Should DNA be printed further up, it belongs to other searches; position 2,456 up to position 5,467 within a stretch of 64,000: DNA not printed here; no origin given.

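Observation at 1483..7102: Tightly coupled four-gene operon: creatininase-family amidohydrolase, Gfo/Idh/MocA oxidoreductase, fused DPD-like flavo-FeS reductase, Ldh_2 dehydrogenase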

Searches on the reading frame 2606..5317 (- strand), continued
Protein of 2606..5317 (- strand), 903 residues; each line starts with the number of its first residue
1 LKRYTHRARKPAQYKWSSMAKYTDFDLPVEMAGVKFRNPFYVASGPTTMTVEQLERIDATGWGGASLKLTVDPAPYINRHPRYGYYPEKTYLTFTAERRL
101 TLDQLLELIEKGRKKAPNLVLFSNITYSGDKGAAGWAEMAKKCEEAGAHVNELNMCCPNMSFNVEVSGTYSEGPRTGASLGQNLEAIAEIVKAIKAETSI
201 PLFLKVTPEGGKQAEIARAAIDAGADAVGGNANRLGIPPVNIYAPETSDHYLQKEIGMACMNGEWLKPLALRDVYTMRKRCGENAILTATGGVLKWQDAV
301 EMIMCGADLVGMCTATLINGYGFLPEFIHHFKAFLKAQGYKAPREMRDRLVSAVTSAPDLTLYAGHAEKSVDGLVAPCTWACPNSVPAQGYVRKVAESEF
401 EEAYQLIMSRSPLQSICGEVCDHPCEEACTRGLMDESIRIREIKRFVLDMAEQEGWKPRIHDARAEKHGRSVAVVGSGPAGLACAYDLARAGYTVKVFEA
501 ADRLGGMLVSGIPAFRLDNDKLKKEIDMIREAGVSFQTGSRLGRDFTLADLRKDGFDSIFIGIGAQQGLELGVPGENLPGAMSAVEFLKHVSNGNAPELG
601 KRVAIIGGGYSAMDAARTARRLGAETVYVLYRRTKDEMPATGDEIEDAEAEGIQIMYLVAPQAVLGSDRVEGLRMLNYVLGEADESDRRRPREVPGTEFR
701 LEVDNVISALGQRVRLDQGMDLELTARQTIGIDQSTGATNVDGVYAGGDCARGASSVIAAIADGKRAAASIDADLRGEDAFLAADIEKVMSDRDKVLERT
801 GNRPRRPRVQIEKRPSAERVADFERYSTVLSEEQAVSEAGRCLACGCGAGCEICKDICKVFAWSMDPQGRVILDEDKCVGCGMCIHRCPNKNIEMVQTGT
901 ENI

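Call 54: search_dna_similar(query=window:2606-5263:-, collection=plasmids, mode=protein, max_evalue=1e-20, max_rows=15)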
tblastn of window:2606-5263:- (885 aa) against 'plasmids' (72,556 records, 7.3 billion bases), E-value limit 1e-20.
Records with a match: 156; places in all: 184; records where one place covers at least 80% of the query: 0.
Best place of each record, by identity: <60% 156.
By first word of the organism name: Bacillus 14; Klebsiella 12; Azospirillum 12; Deinococcus 11; Sphingobium 11; Burkholderia 9; Salmonella 8; Mycetohabitans 7; Escherichia 7; Sinorhizobium 4; and 46 more.
By predicted mobility (MOB-suite, as given by PLSDB): non-mobilizable 132; mobilizable 13; conjugative 11.
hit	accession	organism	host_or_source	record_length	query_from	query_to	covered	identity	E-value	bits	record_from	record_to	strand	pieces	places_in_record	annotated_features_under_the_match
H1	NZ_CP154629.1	Acetoanaerobium noterae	cell culture,Sludge of a digestion ...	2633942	358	885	60%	38.4%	7e-83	300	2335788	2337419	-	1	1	none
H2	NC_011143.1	Phenylobacterium zucineum HLK1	-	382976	356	879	59%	36.2%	2e-67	253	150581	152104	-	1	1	NAD(P)-binding protein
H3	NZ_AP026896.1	Aeromonas caviae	Microbe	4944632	357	879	59%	35.4%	3e-60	231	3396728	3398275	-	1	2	none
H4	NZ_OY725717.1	Collinsella aerofaciens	-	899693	358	820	52%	38.3%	2e-72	269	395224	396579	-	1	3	NAD(P)-binding protein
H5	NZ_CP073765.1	Methylovirgula sp. HY1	soil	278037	356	878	59%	33.9%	1e-64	245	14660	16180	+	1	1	NAD(P)-binding protein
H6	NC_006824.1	Aromatoleum aromaticum EbN1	-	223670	326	877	62%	31.0%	3e-51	203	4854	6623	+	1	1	FAD-dependent oxidoreductase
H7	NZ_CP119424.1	Photobacterium sp. DA100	-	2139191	358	875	59%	33.0%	3e-69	259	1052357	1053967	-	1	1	none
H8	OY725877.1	Subdoligranulum variabile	-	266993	329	877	62%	30.8%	1e-63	242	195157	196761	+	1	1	none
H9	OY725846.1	Subdoligranulum variabile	-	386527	327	761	49%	38.6%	1e-71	266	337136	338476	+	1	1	none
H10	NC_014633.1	Ilyobacter polytropus DSM 2926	marine mud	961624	360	877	59%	32.2%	4e-43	178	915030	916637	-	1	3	FAD-dependent oxidoreductase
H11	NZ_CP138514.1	Variovorax paradoxus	Legume root,PacBio whole genome assembly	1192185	357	877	59%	31.7%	1e-55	217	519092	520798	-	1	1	none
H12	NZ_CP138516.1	Variovorax paradoxus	Legume root,PacBio whole genome assembly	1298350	357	877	59%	31.7%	9e-55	214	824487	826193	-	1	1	none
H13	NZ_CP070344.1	Variovorax sp. PDNC026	cell culture,Plastic debris in ...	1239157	357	877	59%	31.3%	8e-57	221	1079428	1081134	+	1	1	none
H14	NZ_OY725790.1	Parabacteroides distasonis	-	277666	348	764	47%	38.9%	2e-69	259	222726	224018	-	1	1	gltA: NADPH-dependent glutamate synthase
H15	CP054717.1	Salmonella enterica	-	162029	243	739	56%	31.3%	3e-50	201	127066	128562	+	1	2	ygfK: putative selenate reductase subunit YgfK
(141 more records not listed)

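Call 56: search_protein_families(library=pfam, proteins=[L048:4085-5239:+, L048:5240-6202:+, L048:6234-7106:+, L048:7133-7909:+, L048:7912-8658:+, L048:8655-10073:+, L078:5503-7392:+, L078:12406-13641:+, L078:13677-15104:+, L083:4677-6263:+], max_evalue=0.0001)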
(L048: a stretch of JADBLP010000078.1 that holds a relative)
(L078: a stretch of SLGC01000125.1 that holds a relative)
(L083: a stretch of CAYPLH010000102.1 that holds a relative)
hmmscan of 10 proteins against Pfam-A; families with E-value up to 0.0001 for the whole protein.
L048:4085-5239:+ (384 aa): 3 families
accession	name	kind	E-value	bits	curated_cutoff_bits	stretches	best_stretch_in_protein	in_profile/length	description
PF13458.12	Peripla_BP_6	-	2.5e-63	215.3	31.7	1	32-360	2-331/343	Periplasmic binding protein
PF13433.12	Peripla_BP_5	-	1.1e-21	77.8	27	1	34-364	3-333/363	Periplasmic binding protein domain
PF01094.35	ANF_receptor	-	4e-18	66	25.4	1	55-361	6-345/353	Receptor family ligand binding region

L048:5240-6202:+ (320 aa): 1 family
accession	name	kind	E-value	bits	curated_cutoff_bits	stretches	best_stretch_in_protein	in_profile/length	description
PF02653.21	BPD_transp_2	-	9.5e-38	130.3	26.8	1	36-305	2-267/269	Branched-chain amino acid transport system / permease component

L048:6234-7106:+ (290 aa): 1 family
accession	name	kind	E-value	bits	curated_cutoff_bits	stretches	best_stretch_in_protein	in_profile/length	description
PF02653.21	BPD_transp_2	-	3.8e-38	131.6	26.8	1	7-256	5-268/269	Branched-chain amino acid transport system / permease component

L048:7133-7909:+ (258 aa): 3 families
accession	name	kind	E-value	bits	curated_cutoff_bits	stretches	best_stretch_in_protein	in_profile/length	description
PF00005.33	ABC_tran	-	2e-27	96.9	25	1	20-180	2-136/137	ABC transporter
PF13304.12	AAA_21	-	5.1e-09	37.1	27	0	32-100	2-83/304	AAA domain, putative AbiEii toxin, Type IV TA system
PF12399.14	BCA_ABC_TP_C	-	2.9e-07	30.4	25.5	1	233-258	1-26/27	Branched-chain amino acid ATP-binding cassette transporter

L048:7912-8658:+ (248 aa): 4 families
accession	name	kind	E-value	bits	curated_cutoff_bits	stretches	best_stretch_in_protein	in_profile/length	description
PF00005.33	ABC_tran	-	3.4e-29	102.6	25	1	18-161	2-136/137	ABC transporter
PF13304.12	AAA_21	-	1.7e-09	38.7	27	0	30-95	2-81/304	AAA domain, putative AbiEii toxin, Type IV TA system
PF13476.12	AAA_23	-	8.2e-05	23.8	27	1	29-48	21-40/201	AAA domain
PF09818.15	ABC_ATPase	-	9.1e-05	22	23.2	0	8-48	63-100/283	P-loop domain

L048:8655-10073:+ (472 aa): 1 family
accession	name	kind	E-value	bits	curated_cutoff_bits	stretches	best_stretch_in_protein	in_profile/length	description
PF06253.16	MTTB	-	1.7e-65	221.4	25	1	5-460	31-488/500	Trimethylamine methyltransferase (MTTB)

L078:5503-7392:+ (629 aa): 2 families
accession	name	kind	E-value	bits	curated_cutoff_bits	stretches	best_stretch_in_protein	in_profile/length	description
PF16656.11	Pur_ac_phosph_N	-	3.2e-07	31.2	30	1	64-143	12-93/93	Purple acid Phosphatase, N-terminal domain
PF00149.33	Metallophos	-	2.8e-05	25.1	21.5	1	154-438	2-191/191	Calcineurin-like phosphoesterase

L078:12406-13641:+ (411 aa): 1 family
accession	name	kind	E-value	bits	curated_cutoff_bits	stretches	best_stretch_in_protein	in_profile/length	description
PF01566.24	Nramp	-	2.8e-63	214.6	29.8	1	35-379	4-356/357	Natural resistance-associated macrophage protein-like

L078:13677-15104:+ (475 aa): 1 family
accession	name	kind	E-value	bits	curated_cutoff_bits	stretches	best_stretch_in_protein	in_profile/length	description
PF00474.23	SSF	-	2.6e-32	112.7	22.8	1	33-412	1-391/406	Sodium:solute symporter family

L083:4677-6263:+ (528 aa): 1 family
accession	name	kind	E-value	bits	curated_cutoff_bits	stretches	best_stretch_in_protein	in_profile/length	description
PF00285.26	Citrate_synt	-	2.8e-116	388.9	27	1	120-512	3-357/357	Citrate synthase, C-terminal domain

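Call 57: search_protein_families(library=pfam, proteins=[L079:11490-12782:+, L079:12980-14158:+, L060:774-1868:+, L060:12707-13459:+, L030:5679-6794:+, L030:6806-7708:+, L033:12796-13674:+, L017:7993-9708:+, L024:625-1902:+, L057:7425-8786:+], max_evalue=0.0001)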
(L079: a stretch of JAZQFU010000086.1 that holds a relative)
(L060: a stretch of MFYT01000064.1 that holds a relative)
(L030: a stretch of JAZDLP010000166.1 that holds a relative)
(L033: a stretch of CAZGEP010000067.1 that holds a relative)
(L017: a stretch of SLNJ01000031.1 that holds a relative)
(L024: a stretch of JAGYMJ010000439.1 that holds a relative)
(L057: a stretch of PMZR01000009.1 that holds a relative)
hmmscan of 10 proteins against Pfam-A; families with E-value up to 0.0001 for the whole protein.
L079:11490-12782:+ (430 aa): 2 families
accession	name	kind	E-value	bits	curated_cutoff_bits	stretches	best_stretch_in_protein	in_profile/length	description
PF12833.13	HTH_18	-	3.5e-19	69.3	33.6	1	346-424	1-79/80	Helix-turn-helix domain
PF00165.29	HTH_AraC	-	4.1e-08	33.6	26.6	0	333-373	1-41/42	Bacterial regulatory helix-turn-helix proteins, AraC family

L079:12980-14158:+ (392 aa): 4 families
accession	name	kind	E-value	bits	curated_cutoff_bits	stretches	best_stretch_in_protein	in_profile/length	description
PF13683.12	rve_3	-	2.6e-14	53.2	26.5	1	228-288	2-62/67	Integrase core domain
PF00665.32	rve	-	1.5e-08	35.2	32.6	1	135-239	2-102/102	Integrase core domain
PF13518.12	HTH_28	-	1.5e-08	35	25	1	12-60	2-51/52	Helix-turn-helix domain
PF13565.12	HTH_32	-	5.7e-06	27.2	33.7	1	39-112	1-73/73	Homeodomain-like domain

L060:774-1868:+ (364 aa): 5 families
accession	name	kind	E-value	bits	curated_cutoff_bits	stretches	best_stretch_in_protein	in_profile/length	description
PF00392.27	GntR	-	8.3e-15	54.6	27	1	23-84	3-64/64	Bacterial regulatory proteins, gntR family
PF13377.12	Peripla_BP_3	-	7.5e-06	26.6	26.5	1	212-361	3-159/167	Periplasmic binding protein-like domain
PF13730.12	HTH_36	-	2.8e-05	24.3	25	1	41-74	22-55/55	Helix-turn-helix domain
PF13407.12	Peripla_BP_4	-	4.9e-05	23.4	35.1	0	198-309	99-210/258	Periplasmic binding protein domain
PF09339.16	HTH_IclR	-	5e-05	23.4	22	0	46-75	20-49/52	IclR helix-turn-helix domain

L060:12707-13459:+ (250 aa): 3 families
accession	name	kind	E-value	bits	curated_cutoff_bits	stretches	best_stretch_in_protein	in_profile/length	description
PF03783.19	CsgG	-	4.9e-12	46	20.8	1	58-118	40-98/210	Curli production assembly/transport component CsgG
PF13036.11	LpoB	-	8.9e-10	39.1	22.3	1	55-139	47-139/147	Peptidoglycan-synthase activator LpoB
PF04052.18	TolB_N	-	9.1e-05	23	22.4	0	33-137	8-103/106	TolB amino-terminal domain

L030:5679-6794:+ (371 aa): 6 families
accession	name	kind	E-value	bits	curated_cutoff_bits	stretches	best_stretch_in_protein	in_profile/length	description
PF13439.12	Glyco_transf_4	-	4.3e-14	53.3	28.5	1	23-167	12-169/170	Glycosyltransferase Family 4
PF13692.12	Glyco_trans_1_4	-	8.7e-11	42.7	27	1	184-333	2-141/142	Glycosyl transferases group 1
PF00534.26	Glycos_transf_1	-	4e-10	39.9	26.4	1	179-348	11-172/172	Glycosyl transferases group 1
PF13524.12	Glyco_trans_1_2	-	4.8e-10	40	25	1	286-363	68-143/144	Glycosyl transferase-like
PF13579.12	Glyco_trans_4_4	-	1.4e-08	35.7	29.7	1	13-159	1-154/158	Glycosyl transferase 4-like domain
PF20706.3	GT4-conflict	-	3e-06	26.9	26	1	130-350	142-371/385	Family 4 Glycosyltransferase in conflict systems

L030:6806-7708:+ (300 aa): 1 family
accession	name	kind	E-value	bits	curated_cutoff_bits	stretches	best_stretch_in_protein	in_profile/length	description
PF01515.24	PTA_PTB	-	6.5e-45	154.3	24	2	79-294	103-317/319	Phosphate acetyl/butaryl transferase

L033:12796-13674:+ (292 aa): 0 families

L017:7993-9708:+ (571 aa): 1 family
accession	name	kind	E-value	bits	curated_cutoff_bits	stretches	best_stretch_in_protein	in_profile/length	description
PF00501.34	AMP-binding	-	1.1e-46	159.9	29.9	1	45-401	20-383/384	AMP-binding enzyme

L024:625-1902:+ (425 aa): 6 families
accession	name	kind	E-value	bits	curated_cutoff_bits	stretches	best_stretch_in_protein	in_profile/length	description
PF13439.12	Glyco_transf_4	-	6.2e-33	114.6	28.5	1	14-184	1-170/170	Glycosyltransferase Family 4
PF00534.26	Glycos_transf_1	-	9.8e-30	103.8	26.4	1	194-359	6-171/172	Glycosyl transferases group 1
PF13692.12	Glyco_trans_1_4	-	1.5e-28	100.3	27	1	204-340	2-137/142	Glycosyl transferases group 1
PF13579.12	Glyco_trans_4_4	-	4.6e-16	60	29.7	1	15-179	1-158/158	Glycosyl transferase 4-like domain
PF08323.17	Glyco_transf_5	-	1.4e-06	28.7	22.7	0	2-58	1-60/239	Starch synthase catalytic domain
PF20706.3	GT4-conflict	-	2.8e-06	27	26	1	10-312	7-314/385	Family 4 Glycosyltransferase in conflict systems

L057:7425-8786:+ (453 aa): 4 families
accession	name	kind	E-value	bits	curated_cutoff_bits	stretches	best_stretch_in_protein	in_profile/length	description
PF07690.21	MFS_1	-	4.2e-46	157.9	33.4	2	50-324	2-265/347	Major Facilitator Superfamily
PF00083.30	Sugar_tr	-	4.2e-12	46.1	22.3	1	298-435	47-185/452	Sugar (and other) transporter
PF12832.13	MFS_1_like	-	7.1e-06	25.7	25.2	0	47-141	213-306/373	MFS_1 like family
PF11700.14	ATG22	-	2.2e-05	23.8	24.1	0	197-443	227-478/482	Vacuole effluxer Atg22 like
